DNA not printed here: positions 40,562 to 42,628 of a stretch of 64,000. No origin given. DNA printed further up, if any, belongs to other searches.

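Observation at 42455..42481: ATP-dependent DNA ligase ends in a beta-clamp-binding-like QLKLF motif on a basic tail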

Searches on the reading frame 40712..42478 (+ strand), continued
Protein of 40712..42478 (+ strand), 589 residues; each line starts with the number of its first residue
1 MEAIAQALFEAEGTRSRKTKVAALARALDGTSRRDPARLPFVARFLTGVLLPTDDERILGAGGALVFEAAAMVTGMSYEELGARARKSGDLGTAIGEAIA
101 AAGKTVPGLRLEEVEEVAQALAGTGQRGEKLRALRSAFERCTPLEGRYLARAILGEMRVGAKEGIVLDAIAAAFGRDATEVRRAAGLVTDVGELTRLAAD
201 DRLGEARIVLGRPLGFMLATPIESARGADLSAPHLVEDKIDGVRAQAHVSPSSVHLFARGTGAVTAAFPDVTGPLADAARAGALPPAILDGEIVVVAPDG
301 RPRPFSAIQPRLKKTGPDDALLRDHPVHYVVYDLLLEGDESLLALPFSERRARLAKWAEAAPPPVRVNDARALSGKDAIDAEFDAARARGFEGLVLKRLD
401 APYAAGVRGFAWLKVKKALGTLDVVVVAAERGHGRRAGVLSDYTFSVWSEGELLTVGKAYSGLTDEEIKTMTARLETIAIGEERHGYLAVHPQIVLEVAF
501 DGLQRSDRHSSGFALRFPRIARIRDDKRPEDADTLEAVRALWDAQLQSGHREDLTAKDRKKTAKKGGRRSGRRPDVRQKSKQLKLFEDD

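Call 50: list_cluster_members(proteins=[P0168, P0187, P0208, P0211, P0257, P0152, P0170, P0173, P0184, P0158])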
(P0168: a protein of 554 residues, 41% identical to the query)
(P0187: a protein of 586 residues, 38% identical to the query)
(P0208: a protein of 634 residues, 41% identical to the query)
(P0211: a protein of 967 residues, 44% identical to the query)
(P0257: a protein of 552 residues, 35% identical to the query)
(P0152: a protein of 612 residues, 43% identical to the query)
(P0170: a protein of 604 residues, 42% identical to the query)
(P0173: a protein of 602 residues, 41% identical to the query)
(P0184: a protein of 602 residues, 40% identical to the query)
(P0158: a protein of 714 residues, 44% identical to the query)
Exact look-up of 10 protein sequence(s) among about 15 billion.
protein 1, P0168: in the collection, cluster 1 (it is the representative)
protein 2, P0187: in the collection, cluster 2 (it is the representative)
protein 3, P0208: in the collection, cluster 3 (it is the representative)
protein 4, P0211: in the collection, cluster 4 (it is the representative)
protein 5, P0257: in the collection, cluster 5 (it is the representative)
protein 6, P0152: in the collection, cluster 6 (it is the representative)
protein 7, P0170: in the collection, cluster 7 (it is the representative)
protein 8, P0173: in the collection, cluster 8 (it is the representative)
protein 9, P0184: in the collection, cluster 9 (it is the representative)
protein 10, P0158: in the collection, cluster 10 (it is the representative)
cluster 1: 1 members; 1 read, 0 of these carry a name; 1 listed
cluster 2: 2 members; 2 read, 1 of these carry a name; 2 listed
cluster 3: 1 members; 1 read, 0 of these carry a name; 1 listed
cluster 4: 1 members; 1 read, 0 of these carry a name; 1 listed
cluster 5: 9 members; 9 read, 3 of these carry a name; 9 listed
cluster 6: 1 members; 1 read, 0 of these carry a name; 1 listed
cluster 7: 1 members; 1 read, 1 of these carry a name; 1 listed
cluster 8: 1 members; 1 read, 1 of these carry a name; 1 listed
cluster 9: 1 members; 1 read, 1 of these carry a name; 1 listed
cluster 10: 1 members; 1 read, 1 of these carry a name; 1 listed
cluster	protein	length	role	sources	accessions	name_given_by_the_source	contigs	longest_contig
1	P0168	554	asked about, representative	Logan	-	-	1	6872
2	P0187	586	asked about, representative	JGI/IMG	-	DNA ligase-1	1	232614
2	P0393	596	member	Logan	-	-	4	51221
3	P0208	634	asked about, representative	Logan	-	-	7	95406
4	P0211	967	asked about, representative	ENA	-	-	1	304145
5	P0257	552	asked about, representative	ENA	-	-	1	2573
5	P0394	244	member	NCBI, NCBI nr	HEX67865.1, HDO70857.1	MAG TPA: hypothetical protein ENG13_02240, partial [bacterium] | hypothetical protein [bacterium]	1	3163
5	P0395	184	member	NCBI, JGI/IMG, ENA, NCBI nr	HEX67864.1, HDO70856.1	MAG TPA: hypothetical protein ENG13_02235 [bacterium] | hypothetical protein [bacterium]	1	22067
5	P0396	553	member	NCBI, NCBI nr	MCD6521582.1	ATP-dependent DNA ligase [Candidatus Calescamantes bacterium]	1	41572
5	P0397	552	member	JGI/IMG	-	-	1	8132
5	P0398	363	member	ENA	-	-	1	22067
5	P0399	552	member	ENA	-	-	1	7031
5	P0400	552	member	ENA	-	-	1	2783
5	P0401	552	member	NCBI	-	-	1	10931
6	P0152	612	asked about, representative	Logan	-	-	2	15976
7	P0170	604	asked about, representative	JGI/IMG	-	DNA ligase 1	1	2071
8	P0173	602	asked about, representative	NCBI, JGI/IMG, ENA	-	DNA ligase-1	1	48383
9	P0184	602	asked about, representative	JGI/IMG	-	DNA ligase-1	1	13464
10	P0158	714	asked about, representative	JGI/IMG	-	DNA ligase-1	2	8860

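Call 60: predict_structure(alignment_id=A4)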
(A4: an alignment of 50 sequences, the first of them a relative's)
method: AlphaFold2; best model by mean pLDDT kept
length: 343 residues; sequences in the alignment: 50
mean_pLDDT: 91.0   pTM: 0.90
mean pLDDT of the five models: 91.0, 90.4, 89.6, 89.5, 89.3
residues with pLDDT >= 90: 265; 70-90: 51; 50-70: 17; < 50: 10
segments of 3 or more residues with pLDDT < 50: 336-343
pLDDT, mean of each block of 10 residues (from residue 1): 69 90 92 89 94 96 63 70 97 97 98 97 96 96 97 94 97 98 97 96 98 96 98 96 95 80 95 89 93 96 98 89 97 66 37
secondary structure, 60 per line:
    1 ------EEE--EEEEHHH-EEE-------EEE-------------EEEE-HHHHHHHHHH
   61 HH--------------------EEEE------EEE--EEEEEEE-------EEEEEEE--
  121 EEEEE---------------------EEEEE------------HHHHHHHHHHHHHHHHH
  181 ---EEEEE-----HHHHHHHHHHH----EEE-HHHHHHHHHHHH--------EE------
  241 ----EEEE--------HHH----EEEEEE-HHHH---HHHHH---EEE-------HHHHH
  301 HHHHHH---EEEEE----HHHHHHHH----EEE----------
elements in order: E7-9 E12-15 E20-22 E30-32 E46-49 H51-62 E83-86 E93-95 E98-104 E112-118 E121-125 E147-151 H164-180 E184-188 H194-204 E209-211 H213-224 E245-248 E264-269 H271-274 H278-282 E286-288 H296-306 E310-314 H319-326 E331-333
